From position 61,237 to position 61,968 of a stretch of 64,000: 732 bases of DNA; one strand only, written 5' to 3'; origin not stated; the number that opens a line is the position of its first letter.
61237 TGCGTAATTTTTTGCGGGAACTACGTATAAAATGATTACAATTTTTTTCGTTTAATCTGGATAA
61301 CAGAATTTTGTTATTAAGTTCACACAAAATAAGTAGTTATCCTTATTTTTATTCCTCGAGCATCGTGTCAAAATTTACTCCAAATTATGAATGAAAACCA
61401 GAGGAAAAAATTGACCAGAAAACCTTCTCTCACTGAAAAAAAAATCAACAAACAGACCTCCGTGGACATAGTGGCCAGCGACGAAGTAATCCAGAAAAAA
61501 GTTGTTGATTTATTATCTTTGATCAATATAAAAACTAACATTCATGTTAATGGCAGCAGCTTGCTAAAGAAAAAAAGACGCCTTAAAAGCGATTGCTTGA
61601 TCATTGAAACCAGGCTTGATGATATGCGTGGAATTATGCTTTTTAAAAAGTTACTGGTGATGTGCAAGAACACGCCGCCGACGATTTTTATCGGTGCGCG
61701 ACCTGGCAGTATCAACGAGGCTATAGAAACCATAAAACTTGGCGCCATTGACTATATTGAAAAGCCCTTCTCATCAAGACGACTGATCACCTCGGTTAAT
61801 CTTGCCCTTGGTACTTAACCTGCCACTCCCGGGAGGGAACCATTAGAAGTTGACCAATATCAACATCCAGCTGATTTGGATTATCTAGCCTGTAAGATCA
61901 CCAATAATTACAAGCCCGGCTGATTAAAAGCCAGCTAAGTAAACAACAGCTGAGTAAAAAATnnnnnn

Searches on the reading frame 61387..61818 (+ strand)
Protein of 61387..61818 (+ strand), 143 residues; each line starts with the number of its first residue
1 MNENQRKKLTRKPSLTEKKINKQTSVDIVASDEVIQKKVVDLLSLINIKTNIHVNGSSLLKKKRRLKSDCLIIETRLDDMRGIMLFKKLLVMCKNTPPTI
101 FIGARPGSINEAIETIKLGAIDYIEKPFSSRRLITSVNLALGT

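Call 3: search_protein_families(library=pfam, proteins=[window:61387-61818:+], max_evalue=0.01)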
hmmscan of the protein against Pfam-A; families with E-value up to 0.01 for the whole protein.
window:61387-61818:+ (143 aa): 1 family
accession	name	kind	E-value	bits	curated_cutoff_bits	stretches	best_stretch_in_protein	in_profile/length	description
PF00072.30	Response_reg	-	9.5e-13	48.7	30.2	1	28-137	3-110/111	Response regulator receiver domain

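Call 35: search_protein_families(library=ncbifam, proteins=[window:61387-61818:+], max_evalue=0.001)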
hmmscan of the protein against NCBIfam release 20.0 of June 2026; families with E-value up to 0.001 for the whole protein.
window:61387-61818:+ (143 aa): 42 families (the best 25 are shown)
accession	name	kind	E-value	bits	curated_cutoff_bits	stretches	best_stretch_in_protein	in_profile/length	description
NF006900.1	PRK09390.1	equivalog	1.3e-17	64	255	1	22-141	3-120/203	response regulator FixJ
NF008296.0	PRK11083.1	equivalog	1.4e-12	47.5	273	1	23-139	3-116/228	two-component system response regulator CreB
NF008469.0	PRK11361.1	equivalog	6.3e-10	38.3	714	1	24-135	5-114/461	acetoacetate metabolism transcriptional regulator AtoC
NF040749.1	tetrathio_RR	equivalog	6.6e-10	39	290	1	28-140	4-114/191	tetrathionate respiration response regulator TtrR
NF041946.1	LuxO_transreg_Vib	equivalog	9.4e-10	37.9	800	1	43-141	16-112/463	quorum-sensing sigma-54 dependent transcriptional regulator LuxO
NF045505.1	RR_RssB_Pseudo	equivalog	1e-09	37.9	700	1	22-131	4-111/394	two-component system response regulator RssB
NF051870.1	NAssimRespRegNtrX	equivalog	3.3e-09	36.1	600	1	26-142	4-120/452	nitrogen assimilation response regulator NtrX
NF051850.1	RespRegRprY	equivalog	5.9e-09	35.7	370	1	25-138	6-117/234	response regulator transcription factor RprY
NF053854.1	RespRegPhoBBctds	equivalog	7.2e-09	35.3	270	1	66-138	40-112/225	two-component system response regulator PhoB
NF007982.1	PRK10710.1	equivalog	1.2e-08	34.9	380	1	20-138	4-119/235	envelope stress response regulator BaeR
NF041733.1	resp_reg_CseB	equivalog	3.3e-08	33.2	350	1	25-137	2-111/228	two-component system response regulator CseB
NF045991.1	RespRegCtrARhodob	equivalog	5.7e-08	32.8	350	1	28-137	5-112/224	response regulator transcription factor CtrA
NF045944.1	ResRegRpaBCyano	equivalog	1.6e-07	31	330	1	29-138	2-109/229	response regulator transcription factor RpaB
NF040689.1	MtrAB_MtrA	equivalog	1.8e-07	30.7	300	1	28-138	3-110/219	MtrAB system response regulator MtrA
TIGR01818.1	ntrC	equivalog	2e-07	30.2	558.6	1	28-141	3-114/463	nitrogen regulation protein NR(I)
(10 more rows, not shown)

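Call 79: find_related_loci(query=A6, collection=metagenome_contigs, flank=7000)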
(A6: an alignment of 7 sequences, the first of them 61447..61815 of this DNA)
Query A6 (123 aa) in metagenome_contigs; peptide patterns used: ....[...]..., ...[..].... (x = any residue, [..] = any of these).
487 stretches matched a pattern; 170 encode a relative of the query (tblastn E <= 1e-3); the best 80 are kept; 80 distinct loci.
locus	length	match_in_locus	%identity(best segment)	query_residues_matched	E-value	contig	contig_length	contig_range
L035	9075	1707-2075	87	1-123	2e-67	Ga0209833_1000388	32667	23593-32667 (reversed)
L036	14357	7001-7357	81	3-121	2e-60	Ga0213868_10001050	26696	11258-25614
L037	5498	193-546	56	6-123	2e-38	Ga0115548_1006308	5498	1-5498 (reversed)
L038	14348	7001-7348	56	6-121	7e-38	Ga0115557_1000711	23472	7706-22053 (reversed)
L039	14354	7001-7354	55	6-123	8e-38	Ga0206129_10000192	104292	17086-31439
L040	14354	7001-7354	55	6-123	8e-38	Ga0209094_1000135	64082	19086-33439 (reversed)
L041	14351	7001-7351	52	6-122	2e-35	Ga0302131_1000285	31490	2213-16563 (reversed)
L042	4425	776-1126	54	5-121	7e-37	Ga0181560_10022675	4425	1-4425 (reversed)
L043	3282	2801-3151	54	5-121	7e-37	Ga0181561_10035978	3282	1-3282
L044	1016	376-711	53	11-122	4e-38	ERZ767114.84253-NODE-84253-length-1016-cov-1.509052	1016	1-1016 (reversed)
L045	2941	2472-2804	53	6-116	7e-36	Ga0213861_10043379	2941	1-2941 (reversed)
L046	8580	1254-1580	53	6-114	6e-36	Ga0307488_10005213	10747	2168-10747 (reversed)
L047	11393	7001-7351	51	6-122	5e-35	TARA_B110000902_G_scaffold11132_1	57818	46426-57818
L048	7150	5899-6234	54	11-122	3e-35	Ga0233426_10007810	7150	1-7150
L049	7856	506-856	51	6-122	5e-35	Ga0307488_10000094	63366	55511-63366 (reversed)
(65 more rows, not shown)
